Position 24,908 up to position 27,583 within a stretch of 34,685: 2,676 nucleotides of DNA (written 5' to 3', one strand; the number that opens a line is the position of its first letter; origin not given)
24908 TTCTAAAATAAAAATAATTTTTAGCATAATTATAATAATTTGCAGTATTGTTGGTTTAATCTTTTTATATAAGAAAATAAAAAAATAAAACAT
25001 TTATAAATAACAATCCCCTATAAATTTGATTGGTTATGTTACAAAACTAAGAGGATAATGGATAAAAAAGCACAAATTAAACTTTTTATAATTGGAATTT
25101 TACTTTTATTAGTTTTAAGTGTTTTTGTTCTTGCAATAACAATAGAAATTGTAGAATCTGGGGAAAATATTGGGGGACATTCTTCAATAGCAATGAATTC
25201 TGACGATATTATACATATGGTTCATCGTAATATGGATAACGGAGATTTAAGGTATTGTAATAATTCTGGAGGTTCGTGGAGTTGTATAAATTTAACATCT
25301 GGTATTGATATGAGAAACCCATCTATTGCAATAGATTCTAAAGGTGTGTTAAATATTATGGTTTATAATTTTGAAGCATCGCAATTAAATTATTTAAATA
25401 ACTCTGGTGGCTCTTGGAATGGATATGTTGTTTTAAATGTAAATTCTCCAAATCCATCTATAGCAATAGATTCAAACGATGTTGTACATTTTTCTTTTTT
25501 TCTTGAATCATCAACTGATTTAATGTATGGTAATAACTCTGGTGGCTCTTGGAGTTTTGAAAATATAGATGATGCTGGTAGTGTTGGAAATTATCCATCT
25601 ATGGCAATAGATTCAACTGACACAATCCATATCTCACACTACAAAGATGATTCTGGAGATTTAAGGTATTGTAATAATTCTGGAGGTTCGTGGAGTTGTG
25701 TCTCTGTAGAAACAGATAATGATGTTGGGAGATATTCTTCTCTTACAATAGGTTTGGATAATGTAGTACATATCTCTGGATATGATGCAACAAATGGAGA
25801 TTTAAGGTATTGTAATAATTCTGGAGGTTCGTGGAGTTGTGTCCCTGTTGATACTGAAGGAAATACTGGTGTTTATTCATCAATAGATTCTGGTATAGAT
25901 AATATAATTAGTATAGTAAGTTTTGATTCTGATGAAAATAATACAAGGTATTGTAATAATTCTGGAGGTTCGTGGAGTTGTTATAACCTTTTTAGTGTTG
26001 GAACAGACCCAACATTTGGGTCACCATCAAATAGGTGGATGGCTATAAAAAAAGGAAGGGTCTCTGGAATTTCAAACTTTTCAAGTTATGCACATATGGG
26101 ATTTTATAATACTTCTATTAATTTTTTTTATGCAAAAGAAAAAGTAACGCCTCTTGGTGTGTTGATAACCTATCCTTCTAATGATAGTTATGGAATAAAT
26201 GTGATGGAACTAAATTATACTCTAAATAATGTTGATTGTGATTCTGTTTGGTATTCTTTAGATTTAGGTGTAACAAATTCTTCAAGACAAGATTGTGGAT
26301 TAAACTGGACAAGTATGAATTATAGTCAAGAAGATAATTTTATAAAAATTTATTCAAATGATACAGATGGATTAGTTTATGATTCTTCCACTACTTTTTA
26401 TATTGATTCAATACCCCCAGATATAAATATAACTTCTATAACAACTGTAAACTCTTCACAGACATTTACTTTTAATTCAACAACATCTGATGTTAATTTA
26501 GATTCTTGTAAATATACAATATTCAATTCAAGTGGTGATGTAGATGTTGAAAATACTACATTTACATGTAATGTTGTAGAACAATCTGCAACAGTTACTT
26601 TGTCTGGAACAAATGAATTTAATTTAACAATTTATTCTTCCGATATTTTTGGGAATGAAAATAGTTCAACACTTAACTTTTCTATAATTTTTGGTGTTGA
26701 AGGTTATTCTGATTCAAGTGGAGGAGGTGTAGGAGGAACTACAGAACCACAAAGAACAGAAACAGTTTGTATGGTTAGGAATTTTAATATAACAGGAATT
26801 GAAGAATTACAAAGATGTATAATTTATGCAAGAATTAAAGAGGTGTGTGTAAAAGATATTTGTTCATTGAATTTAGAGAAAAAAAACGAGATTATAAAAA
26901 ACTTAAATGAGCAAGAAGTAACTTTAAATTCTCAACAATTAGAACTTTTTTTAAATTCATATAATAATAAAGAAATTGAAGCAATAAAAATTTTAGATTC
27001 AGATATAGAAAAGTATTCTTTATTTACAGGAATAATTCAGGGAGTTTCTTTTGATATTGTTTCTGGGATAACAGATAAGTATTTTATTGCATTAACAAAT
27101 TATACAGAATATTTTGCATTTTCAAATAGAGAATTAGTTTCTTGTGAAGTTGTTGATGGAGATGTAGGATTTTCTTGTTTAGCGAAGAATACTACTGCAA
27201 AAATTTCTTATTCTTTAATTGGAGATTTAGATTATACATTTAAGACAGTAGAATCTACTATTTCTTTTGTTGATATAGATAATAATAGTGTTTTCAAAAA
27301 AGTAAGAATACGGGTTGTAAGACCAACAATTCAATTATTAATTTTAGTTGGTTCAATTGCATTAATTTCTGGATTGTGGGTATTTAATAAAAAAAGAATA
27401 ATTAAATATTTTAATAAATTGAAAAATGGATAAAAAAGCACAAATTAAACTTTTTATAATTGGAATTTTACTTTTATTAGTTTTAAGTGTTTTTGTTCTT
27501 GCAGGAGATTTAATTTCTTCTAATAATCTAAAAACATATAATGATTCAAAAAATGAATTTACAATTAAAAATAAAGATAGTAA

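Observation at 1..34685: Whole-window view: an ITR-bearing element devoting about half its coding capacity to exported or membrane proteins, with no recognisable virion hallmark genes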

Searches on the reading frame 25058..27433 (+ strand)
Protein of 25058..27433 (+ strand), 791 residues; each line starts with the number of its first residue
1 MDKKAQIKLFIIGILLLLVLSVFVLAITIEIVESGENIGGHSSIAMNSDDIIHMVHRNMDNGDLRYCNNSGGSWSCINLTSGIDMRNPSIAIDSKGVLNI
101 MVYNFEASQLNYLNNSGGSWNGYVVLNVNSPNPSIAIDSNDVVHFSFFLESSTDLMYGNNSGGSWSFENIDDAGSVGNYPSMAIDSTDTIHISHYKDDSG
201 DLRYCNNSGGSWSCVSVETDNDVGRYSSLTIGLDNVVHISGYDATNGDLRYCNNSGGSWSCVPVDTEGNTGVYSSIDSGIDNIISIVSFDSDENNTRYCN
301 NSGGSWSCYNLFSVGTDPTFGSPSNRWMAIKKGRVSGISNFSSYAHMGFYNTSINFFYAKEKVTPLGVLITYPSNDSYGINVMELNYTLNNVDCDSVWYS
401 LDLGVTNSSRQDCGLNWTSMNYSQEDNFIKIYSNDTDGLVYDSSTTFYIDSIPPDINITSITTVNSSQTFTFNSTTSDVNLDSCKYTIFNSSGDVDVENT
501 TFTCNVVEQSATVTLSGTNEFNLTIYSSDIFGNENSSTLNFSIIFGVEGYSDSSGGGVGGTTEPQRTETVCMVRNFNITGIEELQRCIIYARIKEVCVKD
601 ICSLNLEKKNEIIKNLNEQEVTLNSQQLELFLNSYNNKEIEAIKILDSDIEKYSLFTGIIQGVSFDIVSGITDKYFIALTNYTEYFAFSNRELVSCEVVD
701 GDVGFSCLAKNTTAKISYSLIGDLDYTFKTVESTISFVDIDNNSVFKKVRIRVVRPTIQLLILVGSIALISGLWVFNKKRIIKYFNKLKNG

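Call 10: search_protein_families(library=pfam, max_evalue=0.05, proteins=[window:25058-27433:+])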
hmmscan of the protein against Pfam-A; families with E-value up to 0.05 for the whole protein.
window:25058-27433:+ (791 aa): 0 families

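Call 75: search_protein_families(library=ncbifam, max_evalue=0.01, proteins=[window:25058-27433:+])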
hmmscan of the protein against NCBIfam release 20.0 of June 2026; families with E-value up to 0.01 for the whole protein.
window:25058-27433:+ (791 aa): 0 families

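Call 102: search_protein_families(library=phrogs, max_evalue=0.01, proteins=[window:25058-27433:+])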
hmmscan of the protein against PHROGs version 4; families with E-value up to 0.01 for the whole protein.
window:25058-27433:+ (791 aa): 0 families

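Call 110: search_solved_structures(query=window:25058-27433:+, max_evalue=5)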
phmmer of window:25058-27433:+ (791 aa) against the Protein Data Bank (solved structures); distinct sequences matched with E-value up to 5: 2.
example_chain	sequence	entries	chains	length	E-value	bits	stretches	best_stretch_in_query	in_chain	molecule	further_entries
5dn0_A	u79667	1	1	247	1.8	9.9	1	52-148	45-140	beta1 t1555 loop variant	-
6zj3_LZ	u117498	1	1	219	2.5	9.5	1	590-657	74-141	Ribosomal protein eL14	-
